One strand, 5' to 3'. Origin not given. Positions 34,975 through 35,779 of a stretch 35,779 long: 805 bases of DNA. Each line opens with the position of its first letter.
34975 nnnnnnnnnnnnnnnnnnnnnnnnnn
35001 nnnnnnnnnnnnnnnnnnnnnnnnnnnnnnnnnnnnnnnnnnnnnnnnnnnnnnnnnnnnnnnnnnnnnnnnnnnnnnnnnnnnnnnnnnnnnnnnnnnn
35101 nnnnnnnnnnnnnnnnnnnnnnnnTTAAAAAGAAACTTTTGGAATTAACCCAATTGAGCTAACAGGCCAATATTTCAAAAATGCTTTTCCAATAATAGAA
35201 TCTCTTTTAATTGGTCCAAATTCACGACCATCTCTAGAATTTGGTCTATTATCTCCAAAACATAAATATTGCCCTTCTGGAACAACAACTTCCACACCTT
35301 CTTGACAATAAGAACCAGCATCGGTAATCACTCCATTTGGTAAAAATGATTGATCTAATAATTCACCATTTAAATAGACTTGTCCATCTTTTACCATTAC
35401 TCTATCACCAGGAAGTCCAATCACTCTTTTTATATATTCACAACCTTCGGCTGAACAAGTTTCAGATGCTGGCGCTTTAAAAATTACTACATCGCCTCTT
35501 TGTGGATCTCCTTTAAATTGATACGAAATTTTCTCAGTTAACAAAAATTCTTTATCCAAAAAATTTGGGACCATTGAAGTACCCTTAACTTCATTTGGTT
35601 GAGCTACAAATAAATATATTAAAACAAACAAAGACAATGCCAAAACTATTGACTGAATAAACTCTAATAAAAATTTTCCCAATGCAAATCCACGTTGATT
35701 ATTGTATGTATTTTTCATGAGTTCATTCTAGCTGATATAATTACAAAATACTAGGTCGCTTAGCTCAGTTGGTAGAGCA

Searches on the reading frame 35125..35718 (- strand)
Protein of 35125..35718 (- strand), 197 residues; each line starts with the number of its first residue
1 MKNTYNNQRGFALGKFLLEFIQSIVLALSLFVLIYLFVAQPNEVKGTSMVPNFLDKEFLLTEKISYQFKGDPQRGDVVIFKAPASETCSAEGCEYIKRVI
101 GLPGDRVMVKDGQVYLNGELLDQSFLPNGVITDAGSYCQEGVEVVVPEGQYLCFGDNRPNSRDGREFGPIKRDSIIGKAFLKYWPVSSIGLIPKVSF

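Call 8: search_protein_families(library=pfam, proteins=[window:35125-35718:-], max_evalue=0.001)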
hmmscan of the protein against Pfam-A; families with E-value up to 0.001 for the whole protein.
window:35125-35718:- (197 aa): 1 family
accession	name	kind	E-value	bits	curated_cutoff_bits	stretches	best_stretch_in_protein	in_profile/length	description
PF10502.14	Peptidase_S26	-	1.2e-45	155.9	22.9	1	18-184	2-168/168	Signal peptidase, peptidase S26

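Call 80: find_encoding_contigs(protein=window:35125-35718:-, flank=10000, max_places=3)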
Protein window:35125-35718:- (197 aa): 3 contigs read that carry it; 2 places shown.
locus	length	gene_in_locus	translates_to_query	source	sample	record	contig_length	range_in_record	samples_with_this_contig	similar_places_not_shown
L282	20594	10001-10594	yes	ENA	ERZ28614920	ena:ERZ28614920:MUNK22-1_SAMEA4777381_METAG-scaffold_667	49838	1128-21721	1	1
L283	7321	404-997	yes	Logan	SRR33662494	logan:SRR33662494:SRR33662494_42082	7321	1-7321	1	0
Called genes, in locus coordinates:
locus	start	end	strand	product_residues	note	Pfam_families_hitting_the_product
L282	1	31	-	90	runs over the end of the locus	-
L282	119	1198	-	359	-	PF07907:YibE_F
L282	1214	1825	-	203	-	PF00334:NDK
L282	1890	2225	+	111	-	PF01022:HTH_5, PF12840:HTH_20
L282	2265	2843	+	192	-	PF23457:LysM2_NFP (faint), PF01476:LysM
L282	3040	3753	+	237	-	PF19077:Big_13 (faint), PF09136:Glucodextran_B, PF17936:Big_6, PF27332:TP_0781 (weak)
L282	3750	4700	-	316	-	PF04932:Wzy_C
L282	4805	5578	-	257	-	PF00535:Glycos_transf_2, PF10111:Glyco_tranf_2_2 (weak)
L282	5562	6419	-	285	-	PF00535:Glycos_transf_2, PF13641:Glyco_tranf_2_3, PF13712:Glyco_tranf_2_5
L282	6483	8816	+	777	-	PF00561:Abhydrolase_1 (weak), PF02089:Palm_thioest, PF02450:LCAT, PF07819:PGAP1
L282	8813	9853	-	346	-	PF04551:GcpE, PF26540:GcpE_C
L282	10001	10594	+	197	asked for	PF10502:Peptidase_S26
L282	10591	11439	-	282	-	PF02195:ParB_N, PF17762:HTH_ParB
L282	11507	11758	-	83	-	PF01016:Ribosomal_L27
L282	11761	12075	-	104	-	PF00829:Ribosomal_L21p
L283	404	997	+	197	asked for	PF10502:Peptidase_S26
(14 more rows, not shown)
